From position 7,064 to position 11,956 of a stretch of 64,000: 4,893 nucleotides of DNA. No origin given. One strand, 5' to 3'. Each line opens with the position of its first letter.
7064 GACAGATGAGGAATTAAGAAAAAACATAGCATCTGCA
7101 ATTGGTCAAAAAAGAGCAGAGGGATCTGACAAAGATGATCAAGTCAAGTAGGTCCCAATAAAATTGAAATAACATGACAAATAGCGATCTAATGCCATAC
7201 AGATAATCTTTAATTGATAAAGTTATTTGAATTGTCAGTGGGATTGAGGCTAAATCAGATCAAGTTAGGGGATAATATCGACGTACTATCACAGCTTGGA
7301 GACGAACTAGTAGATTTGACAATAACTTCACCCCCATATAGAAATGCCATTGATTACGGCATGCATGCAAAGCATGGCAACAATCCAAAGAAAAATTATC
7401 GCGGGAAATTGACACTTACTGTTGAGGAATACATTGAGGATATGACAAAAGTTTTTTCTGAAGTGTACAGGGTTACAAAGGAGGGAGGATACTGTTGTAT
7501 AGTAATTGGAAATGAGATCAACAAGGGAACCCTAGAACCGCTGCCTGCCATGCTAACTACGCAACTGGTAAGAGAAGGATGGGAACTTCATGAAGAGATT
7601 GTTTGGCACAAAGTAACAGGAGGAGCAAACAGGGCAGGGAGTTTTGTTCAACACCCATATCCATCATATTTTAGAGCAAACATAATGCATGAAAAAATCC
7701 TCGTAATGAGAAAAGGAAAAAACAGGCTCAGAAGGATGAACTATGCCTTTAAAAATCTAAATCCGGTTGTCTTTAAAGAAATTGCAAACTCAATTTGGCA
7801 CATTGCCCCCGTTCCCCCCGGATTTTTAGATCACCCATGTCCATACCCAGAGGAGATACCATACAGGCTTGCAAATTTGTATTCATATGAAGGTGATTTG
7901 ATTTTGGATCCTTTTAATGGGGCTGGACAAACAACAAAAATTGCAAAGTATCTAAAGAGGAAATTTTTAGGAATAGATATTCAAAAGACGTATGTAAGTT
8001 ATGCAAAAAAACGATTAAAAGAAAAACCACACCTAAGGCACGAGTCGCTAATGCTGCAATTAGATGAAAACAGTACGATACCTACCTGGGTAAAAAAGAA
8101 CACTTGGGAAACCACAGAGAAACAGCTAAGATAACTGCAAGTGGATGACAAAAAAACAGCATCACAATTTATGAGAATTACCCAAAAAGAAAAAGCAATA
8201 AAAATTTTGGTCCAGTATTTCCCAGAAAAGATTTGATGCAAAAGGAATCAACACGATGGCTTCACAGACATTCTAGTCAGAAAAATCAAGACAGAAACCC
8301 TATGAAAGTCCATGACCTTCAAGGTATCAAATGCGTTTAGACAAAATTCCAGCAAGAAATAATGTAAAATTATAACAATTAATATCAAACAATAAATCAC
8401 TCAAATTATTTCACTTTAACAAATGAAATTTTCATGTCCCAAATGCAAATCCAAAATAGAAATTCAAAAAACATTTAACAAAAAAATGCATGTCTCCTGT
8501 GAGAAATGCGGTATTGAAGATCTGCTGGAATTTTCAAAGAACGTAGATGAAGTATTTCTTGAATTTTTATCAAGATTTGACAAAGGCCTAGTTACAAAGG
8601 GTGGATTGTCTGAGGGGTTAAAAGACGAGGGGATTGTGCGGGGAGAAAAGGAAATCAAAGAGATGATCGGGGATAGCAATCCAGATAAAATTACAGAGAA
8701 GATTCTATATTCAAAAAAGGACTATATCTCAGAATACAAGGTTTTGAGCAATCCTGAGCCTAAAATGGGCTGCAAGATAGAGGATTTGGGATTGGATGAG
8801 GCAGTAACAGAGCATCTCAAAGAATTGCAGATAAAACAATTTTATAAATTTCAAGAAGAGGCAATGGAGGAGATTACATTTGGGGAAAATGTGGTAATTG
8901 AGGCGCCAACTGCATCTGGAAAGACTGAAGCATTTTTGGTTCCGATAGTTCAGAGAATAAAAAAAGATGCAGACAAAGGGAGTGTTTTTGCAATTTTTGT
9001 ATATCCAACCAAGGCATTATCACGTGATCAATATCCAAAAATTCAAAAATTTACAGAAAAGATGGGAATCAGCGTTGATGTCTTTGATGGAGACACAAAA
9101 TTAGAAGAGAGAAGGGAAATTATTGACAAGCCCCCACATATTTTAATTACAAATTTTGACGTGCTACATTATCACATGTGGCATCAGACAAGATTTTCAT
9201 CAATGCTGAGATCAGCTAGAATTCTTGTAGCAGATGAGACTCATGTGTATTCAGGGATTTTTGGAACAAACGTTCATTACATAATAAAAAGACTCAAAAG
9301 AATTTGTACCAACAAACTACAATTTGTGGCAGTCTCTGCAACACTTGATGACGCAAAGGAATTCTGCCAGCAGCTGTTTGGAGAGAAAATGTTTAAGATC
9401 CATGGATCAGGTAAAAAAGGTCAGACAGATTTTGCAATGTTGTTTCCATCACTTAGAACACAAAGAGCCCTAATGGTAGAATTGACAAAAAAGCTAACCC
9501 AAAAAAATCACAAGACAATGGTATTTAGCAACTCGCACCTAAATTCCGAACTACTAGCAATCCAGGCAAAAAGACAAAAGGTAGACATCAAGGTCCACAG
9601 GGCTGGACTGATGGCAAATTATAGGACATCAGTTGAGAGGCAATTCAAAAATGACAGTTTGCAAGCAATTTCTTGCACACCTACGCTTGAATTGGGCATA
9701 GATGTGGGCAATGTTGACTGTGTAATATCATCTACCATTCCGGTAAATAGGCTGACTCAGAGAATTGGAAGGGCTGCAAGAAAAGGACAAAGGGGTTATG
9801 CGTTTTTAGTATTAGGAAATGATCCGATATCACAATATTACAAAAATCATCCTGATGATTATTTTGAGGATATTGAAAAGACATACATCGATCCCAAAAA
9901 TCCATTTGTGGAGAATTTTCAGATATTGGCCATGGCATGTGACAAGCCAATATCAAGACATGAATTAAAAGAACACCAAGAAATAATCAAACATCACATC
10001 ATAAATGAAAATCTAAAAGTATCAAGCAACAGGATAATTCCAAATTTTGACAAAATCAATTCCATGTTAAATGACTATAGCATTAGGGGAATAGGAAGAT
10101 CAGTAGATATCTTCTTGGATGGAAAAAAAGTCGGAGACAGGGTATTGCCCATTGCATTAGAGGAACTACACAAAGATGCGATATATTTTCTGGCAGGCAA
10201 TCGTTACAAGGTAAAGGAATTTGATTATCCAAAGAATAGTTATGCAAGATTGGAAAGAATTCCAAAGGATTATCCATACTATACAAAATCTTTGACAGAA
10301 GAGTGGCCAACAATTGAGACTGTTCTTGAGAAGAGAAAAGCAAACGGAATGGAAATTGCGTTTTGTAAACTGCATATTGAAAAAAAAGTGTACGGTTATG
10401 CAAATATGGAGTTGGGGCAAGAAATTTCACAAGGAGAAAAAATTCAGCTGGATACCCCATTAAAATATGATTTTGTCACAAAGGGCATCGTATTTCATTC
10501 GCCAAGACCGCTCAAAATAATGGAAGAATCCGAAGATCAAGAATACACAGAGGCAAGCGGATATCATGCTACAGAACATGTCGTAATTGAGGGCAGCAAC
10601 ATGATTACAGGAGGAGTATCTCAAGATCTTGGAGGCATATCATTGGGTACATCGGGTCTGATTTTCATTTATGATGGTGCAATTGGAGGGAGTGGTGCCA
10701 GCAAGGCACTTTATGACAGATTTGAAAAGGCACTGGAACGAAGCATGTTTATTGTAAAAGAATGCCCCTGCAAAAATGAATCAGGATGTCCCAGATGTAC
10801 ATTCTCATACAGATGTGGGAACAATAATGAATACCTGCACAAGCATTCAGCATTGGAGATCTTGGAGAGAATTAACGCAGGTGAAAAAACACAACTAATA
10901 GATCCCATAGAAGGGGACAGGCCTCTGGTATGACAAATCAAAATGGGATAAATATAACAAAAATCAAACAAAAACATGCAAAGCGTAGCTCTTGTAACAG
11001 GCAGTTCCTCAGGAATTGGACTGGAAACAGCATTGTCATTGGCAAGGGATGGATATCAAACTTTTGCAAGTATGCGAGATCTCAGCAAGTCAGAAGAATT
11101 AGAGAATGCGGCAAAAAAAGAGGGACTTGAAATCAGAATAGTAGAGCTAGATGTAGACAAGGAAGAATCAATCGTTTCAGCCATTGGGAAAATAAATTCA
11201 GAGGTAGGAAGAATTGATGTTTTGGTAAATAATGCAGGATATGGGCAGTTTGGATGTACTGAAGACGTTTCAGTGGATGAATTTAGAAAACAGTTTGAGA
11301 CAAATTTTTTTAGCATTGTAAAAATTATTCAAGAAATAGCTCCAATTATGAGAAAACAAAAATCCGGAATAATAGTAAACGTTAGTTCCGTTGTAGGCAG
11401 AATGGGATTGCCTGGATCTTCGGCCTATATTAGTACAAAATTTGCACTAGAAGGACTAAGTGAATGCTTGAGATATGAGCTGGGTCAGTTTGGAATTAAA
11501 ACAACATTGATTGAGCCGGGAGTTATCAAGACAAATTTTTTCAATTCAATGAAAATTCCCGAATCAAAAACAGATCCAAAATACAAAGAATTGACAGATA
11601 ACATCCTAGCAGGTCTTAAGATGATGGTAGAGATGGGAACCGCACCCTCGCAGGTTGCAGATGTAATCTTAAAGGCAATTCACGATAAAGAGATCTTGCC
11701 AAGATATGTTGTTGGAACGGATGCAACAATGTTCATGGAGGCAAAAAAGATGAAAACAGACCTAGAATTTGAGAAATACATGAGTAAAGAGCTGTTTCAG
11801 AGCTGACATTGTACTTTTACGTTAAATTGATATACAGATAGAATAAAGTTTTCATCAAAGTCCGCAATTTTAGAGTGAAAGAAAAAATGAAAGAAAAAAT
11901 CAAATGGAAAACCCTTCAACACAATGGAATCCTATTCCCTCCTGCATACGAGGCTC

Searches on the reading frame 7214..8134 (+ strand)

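Call 39: search_protein_families(library=pfam, proteins=[window:7214-8134:+], max_evalue=0.001)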
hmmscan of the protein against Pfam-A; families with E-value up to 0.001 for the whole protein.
window:7214-8134:+ (306 aa): 4 families
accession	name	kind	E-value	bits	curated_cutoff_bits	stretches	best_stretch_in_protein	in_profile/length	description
PF01555.25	N6_N4_Mtase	-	2.5e-37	129.4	26.7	1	33-266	1-221/221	DNA methylase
PF08241.18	Methyltransf_11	-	7.6e-07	30.1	21.2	0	71-96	70-95/95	Methyltransferase domain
PF13847.12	Methyltransf_31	-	2.2e-06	27.9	27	0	229-271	6-51/145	Methyltransferase domain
PF13649.12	Methyltransf_25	-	0.00021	22.4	27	0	230-272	1-45/97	Methyltransferase domain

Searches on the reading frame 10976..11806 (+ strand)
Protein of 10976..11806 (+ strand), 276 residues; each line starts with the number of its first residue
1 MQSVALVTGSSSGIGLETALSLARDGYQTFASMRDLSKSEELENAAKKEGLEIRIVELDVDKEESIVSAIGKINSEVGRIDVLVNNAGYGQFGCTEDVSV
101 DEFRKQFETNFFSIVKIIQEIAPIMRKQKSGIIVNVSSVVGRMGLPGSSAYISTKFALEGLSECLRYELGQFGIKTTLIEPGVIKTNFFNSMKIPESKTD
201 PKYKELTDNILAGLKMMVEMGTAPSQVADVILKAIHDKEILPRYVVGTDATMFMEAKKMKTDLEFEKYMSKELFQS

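Call 39: search_protein_families(library=pfam, proteins=[window:10976-11806:+], max_evalue=0.001)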
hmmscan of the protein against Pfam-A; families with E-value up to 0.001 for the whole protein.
window:10976-11806:+ (276 aa): 5 families
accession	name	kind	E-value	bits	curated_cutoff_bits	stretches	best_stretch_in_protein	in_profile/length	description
PF00106.31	adh_short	-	5.1e-52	176.6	26.6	1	4-191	2-189/195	short chain dehydrogenase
PF13561.12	adh_short_C2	-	3.1e-37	128.9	27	1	11-193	5-185/236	Enoyl-(Acyl carrier protein) reductase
PF08659.16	KR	-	1.2e-13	51.8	22.6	1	4-166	2-164/180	KR domain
PF08643.16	DUF1776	-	3.3e-09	37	25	1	82-186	96-201/294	Fungal family of unknown function (DUF1776)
PF05368.20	NmrA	-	0.00044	20.4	27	1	3-72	3-69/298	NmrA-like family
